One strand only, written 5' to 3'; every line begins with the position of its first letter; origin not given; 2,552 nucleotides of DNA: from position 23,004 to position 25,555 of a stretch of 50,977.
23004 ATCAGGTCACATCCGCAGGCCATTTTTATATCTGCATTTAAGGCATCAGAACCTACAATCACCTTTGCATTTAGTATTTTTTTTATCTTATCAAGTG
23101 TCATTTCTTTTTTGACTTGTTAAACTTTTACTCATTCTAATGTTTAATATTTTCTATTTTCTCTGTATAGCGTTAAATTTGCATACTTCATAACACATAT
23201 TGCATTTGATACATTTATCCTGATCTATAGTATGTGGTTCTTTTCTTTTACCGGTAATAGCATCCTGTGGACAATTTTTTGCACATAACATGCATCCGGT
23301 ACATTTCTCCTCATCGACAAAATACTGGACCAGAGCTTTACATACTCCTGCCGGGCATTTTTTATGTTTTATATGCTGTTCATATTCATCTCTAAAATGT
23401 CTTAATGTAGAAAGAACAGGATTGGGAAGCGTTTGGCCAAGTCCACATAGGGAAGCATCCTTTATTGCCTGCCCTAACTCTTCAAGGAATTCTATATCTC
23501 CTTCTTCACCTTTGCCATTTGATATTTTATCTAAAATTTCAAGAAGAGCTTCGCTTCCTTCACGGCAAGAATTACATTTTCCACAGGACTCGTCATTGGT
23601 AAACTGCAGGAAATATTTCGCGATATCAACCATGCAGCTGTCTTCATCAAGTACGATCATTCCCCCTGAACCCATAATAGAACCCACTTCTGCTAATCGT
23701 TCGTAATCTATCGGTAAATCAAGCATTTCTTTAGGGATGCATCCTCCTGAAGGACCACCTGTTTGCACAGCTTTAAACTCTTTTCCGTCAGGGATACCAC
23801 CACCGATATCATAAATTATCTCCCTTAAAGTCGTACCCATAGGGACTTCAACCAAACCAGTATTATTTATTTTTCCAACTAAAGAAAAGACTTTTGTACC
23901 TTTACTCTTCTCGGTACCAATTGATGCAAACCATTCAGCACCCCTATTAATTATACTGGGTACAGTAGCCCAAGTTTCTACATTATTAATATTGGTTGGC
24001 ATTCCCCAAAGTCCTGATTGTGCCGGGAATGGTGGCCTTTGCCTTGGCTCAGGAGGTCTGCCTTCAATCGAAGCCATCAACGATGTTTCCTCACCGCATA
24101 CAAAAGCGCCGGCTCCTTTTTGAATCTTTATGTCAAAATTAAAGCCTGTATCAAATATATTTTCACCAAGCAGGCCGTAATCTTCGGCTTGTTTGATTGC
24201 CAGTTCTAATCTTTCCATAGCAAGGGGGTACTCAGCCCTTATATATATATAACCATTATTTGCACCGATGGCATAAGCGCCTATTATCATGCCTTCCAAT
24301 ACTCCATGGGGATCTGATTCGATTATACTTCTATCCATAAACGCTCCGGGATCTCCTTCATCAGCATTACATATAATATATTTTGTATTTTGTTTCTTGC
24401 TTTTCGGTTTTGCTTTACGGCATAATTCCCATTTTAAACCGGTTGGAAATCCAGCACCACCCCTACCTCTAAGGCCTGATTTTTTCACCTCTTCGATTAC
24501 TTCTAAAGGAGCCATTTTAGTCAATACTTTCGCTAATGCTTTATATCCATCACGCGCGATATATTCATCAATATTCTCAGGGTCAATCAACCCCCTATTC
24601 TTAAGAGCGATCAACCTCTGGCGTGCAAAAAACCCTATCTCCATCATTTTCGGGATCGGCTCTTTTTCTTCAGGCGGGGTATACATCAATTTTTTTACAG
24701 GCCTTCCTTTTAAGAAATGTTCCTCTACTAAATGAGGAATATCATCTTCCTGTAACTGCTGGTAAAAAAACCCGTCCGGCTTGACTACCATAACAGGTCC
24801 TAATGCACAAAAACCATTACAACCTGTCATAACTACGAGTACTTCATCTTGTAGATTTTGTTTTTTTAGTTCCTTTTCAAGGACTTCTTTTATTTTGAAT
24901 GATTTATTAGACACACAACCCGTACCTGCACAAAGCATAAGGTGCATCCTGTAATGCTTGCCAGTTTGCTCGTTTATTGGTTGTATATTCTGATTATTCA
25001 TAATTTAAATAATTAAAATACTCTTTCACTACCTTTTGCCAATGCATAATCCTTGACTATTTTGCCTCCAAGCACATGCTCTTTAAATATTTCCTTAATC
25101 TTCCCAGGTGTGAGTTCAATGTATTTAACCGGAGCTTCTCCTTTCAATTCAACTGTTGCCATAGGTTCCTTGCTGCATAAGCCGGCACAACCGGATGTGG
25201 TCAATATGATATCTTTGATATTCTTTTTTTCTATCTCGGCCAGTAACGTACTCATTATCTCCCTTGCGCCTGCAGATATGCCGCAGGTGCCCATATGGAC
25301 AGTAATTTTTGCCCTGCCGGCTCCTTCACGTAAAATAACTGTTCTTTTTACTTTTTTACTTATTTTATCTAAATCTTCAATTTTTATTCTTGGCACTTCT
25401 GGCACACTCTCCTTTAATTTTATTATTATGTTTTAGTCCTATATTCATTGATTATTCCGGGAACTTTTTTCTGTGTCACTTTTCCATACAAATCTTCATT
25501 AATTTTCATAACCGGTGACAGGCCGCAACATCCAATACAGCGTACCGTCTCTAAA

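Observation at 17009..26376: HdrA split inside its inserted ferredoxin domain, with the halves fused to NuoE-like and HydA/NuoG-N-terminal-like modules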

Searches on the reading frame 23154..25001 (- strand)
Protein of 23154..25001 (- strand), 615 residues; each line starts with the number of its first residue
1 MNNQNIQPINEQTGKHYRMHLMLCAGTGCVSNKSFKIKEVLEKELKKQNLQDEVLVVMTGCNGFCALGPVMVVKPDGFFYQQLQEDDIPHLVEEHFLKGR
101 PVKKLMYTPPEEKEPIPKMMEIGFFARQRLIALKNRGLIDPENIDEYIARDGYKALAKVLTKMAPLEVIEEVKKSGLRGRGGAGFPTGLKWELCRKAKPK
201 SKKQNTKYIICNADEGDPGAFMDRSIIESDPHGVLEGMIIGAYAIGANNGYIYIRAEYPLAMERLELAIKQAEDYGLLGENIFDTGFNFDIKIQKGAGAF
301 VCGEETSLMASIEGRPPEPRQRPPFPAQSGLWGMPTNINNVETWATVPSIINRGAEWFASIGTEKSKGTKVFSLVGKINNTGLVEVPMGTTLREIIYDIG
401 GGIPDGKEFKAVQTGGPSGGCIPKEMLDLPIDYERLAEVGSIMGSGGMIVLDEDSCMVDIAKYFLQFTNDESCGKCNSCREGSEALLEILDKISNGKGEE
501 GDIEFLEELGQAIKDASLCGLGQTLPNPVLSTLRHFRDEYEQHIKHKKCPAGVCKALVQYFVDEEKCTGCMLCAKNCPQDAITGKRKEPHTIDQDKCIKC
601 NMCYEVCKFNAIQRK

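Call 4: search_protein_families(library=pfam, proteins=[window:23154-25001:-], max_evalue=0.01)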
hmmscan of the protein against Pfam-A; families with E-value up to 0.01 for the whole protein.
window:23154-25001:- (615 aa): 14 families
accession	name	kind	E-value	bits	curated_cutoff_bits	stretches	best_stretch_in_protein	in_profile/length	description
PF01512.22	Complex1_51K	-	4.9e-48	163.3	31.2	1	172-348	1-149/150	Nuo51 FMN-binding domain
PF10589.14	NADH_4Fe-4S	-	1.2e-32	112.1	23.5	1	459-543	1-85/85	NADH-ubiquinone oxidoreductase-F iron-sulfur binding region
PF00037.32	Fer4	-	7.2e-14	51.4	21.1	2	561-583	2-24/24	4Fe-4S binding domain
PF14697.11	Fer4_21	-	5.3e-10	39.7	35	1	561-612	2-57/59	4Fe-4S dicluster domain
PF12797.12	Fer4_2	-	4.2e-09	36.2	24.5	2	561-578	4-21/22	4Fe-4S binding domain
PF12837.12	Fer4_6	-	9.5e-09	35.2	25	2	591-612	3-24/24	4Fe-4S binding domain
PF01257.25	2Fe-2S_thioredx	-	2.1e-07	31.3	24.8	1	18-94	65-143/145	Thioredoxin-like [2Fe-2S] ferredoxin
PF12838.12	Fer4_7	-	2.4e-07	31.5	27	1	566-611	1-52/52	4Fe-4S dicluster domain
PF10531.15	SLBB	-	2.8e-07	30.7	27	1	372-420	2-53/55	SLBB domain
PF13237.11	Fer4_10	-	4.4e-07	30.2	25.5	1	561-607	3-52/53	4Fe-4S dicluster domain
PF13187.11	Fer4_9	-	1.5e-06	28.6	27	1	566-612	1-52/52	4Fe-4S dicluster domain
PF22461.2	SLBB_2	-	0.00046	20.7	27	1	371-417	2-49/79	SLBB domain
PF13370.11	Fer4_13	-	0.0023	19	24.5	0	562-579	1-18/58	4Fe-4S single cluster domain of Ferredoxin I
PF13484.11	Fer4_16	-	0.0077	17.4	30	1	566-587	1-22/66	4Fe-4S double cluster binding domain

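Call 24: search_solved_structures(query=window:23154-25001:-, show_alignments=0, max_evalue=1e-40)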
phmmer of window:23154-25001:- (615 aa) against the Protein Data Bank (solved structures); distinct sequences matched with E-value up to 1e-40: 61 (the best 60 are shown).
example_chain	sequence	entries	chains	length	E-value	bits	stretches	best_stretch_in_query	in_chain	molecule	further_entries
7t2r_B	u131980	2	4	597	3e-265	884.9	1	17-613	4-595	NiFe hydrogenase subunit B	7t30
7q4v_B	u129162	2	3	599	1.5e-263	879.3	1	17-614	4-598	Iron hydrogenase HydB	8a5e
9bov_B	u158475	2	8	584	3.1e-234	782.4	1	32-613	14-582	NADH dehydrogenase (Quinone)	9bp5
8a6t_B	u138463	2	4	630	1.5e-226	757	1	10-613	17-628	Electron bifurcating hydrogenase subunit HydB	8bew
9n5u_B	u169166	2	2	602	8.7e-225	751.2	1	37-613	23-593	NfnB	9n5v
8oh5_B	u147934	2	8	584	8.3e-224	748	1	31-612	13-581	NAD-reducing hydrogenase subunit HoxF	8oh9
7q4w_B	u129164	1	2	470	1.9e-221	740.2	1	143-614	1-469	Iron hydrogenase HydB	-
9mqx_B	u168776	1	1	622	4.8e-215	719.1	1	22-612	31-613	NADH:ubiquinone oxidoreductase, NADH-binding (51 kD) subunit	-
7p5h_B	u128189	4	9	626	2.8e-212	709.9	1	19-613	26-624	Fe-hydrogenase, subunit beta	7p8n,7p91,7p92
2fug_1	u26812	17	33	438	4.9e-126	425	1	143-547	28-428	NADH-quinone oxidoreductase chain 1 | NADH-QUINONE OXIDOREDUCTASE SUBUNIT 1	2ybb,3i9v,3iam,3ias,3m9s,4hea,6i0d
6vw7_B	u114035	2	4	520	9.4e-118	397.7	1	52-540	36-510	NAD-dependent formate dehydrogenase beta subunit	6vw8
7p64_F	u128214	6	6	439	4.7e-114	385.5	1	141-546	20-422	NADH-quinone oxidoreductase subunit F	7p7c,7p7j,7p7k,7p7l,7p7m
7p61_F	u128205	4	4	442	4.7e-114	385.4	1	141-546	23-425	NADH-quinone oxidoreductase subunit F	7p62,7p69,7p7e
7awt_F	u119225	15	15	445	4.8e-114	385.4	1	141-546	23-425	NADH-quinone oxidoreductase subunit F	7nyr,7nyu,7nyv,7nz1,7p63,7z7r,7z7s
9q8i_F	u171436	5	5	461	5.3e-114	385.3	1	140-546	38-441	NADH-quinone oxidoreductase subunit F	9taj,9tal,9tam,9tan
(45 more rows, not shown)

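Call 43: search_solved_structures(query=window:23154-25001:-, show_alignments=1, max_evalue=1e-260)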
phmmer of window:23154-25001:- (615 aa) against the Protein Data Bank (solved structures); distinct sequences matched with E-value up to 1e-260: 2.
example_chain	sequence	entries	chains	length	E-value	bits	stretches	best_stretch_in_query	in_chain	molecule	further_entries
7t2r_B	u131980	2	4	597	3e-265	884.9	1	17-613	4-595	NiFe hydrogenase subunit B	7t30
7q4v_B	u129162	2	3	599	1.5e-263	879.3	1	17-614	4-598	Iron hydrogenase HydB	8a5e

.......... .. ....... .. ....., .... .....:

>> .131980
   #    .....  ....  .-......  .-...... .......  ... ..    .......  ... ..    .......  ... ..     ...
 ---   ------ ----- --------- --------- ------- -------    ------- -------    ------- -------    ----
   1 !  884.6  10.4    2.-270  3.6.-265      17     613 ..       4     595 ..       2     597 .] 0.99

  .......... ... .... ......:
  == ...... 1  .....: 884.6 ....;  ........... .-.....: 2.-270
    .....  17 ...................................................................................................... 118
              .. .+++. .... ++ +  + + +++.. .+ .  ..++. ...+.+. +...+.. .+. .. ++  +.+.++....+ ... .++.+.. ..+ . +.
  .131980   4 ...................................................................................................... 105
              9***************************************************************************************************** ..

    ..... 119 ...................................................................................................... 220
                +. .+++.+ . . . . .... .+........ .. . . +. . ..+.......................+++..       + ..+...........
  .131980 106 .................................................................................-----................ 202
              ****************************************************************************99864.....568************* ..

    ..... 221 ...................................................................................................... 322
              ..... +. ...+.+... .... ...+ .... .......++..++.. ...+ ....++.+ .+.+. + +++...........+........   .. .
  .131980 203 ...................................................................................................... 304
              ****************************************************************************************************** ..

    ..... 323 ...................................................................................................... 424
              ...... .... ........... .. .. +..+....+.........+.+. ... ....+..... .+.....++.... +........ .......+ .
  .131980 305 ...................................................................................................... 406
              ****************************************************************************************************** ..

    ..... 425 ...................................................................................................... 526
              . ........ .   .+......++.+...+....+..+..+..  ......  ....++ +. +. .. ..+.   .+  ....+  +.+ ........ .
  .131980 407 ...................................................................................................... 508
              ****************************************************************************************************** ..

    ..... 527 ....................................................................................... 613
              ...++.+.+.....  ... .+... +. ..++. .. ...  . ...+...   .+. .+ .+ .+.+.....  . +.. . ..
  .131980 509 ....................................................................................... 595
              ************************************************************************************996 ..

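Call 44: search_protein_families(library=ncbifam, proteins=[window:23154-25001:-], max_evalue=0.00001)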
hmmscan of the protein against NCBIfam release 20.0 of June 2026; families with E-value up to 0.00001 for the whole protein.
window:23154-25001:- (615 aa): 28 families (the best 25 are shown)
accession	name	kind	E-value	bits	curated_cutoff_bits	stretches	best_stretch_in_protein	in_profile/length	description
TIGR01959.1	nuoF_fam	equivalog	7.9e-154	512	558.65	1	141-544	11-410/410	NADH-quinone oxidoreductase subunit NuoF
NF008436.0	PRK11278.1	equivalog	3.1e-122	408.7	749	1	139-549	22-431/448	NADH-quinone oxidoreductase subunit NuoF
NF010120.0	PRK13596.1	equivalog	5e-122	407.5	389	1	148-548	24-421/433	NADH-quinone oxidoreductase subunit NuoF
NF041612.1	fdxn_Clost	equivalog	9.1e-16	58.3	150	1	29-106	24-101/102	2Fe-2S ferredoxin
TIGR01944.1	rnfB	subfamily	2.7e-13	49.9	68.7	1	560-613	108-161/190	RnfABCDGE type electron transport complex subunit B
TIGR04481.1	PR_assoc_PrdC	equivalog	2.2e-11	43.2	490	1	167-420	75-286/425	proline reductase-associated electron transfer protein PrdC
NF003475.0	PRK05113.1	equivalog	1.7e-10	41.1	203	1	560-613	108-161/190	electron transport complex subunit RsxB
NF005415.0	PRK06991.1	equivalog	3e-10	40.2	281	1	553-612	73-132/284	electron transport complex subunit RsxB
TIGR01945.1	rnfC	subfamily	8.4e-10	37.8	245.95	1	157-272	113-221/435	RnfABCDGE type electron transport complex subunit C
NF003454.1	PRK05035.1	equivalog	1.7e-09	36.7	345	1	139-273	101-223/556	electron transport complex subunit RsxC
NF058577.1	FdxA_fam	equivalog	7.8e-09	35.6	65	1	564-611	6-52/52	4Fe-4S ferredoxin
TIGR02700.1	flavo_MJ0208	hypoth_equivalog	1.6e-08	34.2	251.35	1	551-613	134-195/234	dihydromethanopterin reductase (acceptor)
NF038196.1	ferrodoxin_EFR1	subfamily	2.4e-08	34.3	75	1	560-613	179-230/242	EFR1 family ferrodoxin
NF041613.1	fdxn_Azotob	equivalog_domain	2.5e-08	34.1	195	1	29-104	24-99/107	2Fe-2S ferredoxin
NF005505.0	PRK07118.1-4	equivalog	1.5e-07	31.2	378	1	559-613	210-263/265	Fe-S cluster domain-containing protein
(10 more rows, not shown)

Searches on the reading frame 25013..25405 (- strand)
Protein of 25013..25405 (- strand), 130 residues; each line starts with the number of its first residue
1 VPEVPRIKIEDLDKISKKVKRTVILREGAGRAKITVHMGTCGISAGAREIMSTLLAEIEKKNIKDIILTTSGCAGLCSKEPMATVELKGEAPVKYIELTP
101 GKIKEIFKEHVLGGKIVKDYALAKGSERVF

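Call 4: search_protein_families(library=pfam, proteins=[window:25013-25405:-], max_evalue=0.01)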
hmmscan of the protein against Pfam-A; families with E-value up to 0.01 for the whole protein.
window:25013-25405:- (130 aa): 1 family
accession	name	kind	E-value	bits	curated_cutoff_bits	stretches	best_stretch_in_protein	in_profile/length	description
PF01257.25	2Fe-2S_thioredx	-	3.9e-05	24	24.8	1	26-109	60-143/145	Thioredoxin-like [2Fe-2S] ferredoxin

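Call 25: search_solved_structures(query=window:25013-25405:-, show_alignments=2, max_evalue=0.01)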
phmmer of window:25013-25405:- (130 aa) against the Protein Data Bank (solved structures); distinct sequences matched with E-value up to 0.01: 9.
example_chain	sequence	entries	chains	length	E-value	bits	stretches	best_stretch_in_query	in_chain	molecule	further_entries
9n5u_B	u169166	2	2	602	4.3e-15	59.4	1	34-124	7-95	NfnB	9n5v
8oh5_B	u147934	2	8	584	5.1e-13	52.7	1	33-123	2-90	NAD-reducing hydrogenase subunit HoxF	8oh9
9bov_B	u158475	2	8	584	5.1e-11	46.2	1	33-123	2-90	NADH dehydrogenase (Quinone)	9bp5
7t2r_B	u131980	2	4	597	2.5e-07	34.3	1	31-119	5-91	NiFe hydrogenase subunit B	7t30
1f37_A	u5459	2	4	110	0.00017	25.2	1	39-126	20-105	FERREDOXIN [2FE-2S] | [2Fe-2S] ferredoxin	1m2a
5abr_A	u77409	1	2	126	0.0011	22.6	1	38-119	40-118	FERREDOXIN, 2FE-2S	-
1m2d_A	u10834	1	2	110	0.0039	20.8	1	39-126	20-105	[2Fe-2S] ferredoxin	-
1m2b_A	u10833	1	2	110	0.0043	20.6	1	39-126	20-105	[2Fe-2S] ferredoxin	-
7q4v_B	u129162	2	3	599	0.0046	20.6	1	31-115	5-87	Iron hydrogenase HydB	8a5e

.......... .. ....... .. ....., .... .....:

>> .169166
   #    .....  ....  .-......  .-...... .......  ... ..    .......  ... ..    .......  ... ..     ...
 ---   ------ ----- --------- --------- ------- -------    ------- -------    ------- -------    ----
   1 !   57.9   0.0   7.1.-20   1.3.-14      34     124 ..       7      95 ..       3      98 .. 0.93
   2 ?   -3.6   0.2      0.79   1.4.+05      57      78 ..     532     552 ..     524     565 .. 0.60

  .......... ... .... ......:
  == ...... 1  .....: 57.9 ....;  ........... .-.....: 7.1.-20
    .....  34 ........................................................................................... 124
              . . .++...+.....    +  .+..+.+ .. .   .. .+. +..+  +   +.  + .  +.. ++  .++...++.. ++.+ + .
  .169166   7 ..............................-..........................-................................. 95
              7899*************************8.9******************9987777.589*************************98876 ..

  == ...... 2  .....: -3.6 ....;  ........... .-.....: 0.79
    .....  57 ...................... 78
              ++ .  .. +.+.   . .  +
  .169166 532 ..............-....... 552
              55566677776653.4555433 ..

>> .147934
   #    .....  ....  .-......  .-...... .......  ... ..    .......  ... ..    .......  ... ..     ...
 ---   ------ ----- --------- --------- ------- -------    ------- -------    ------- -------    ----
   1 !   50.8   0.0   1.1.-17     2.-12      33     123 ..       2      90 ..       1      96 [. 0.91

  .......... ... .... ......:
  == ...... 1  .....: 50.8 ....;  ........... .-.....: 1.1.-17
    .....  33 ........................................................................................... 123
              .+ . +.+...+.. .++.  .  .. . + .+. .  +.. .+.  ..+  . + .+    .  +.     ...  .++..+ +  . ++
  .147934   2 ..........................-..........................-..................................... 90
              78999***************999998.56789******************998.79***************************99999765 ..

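Call 44: search_protein_families(library=ncbifam, proteins=[window:25013-25405:-], max_evalue=0.00001)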
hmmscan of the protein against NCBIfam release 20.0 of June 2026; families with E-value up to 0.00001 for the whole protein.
window:25013-25405:- (130 aa): 1 family
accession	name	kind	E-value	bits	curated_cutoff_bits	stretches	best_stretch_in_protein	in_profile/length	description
NF041612.1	fdxn_Clost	equivalog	2.9e-09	37.4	150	1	41-119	24-99/102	2Fe-2S ferredoxin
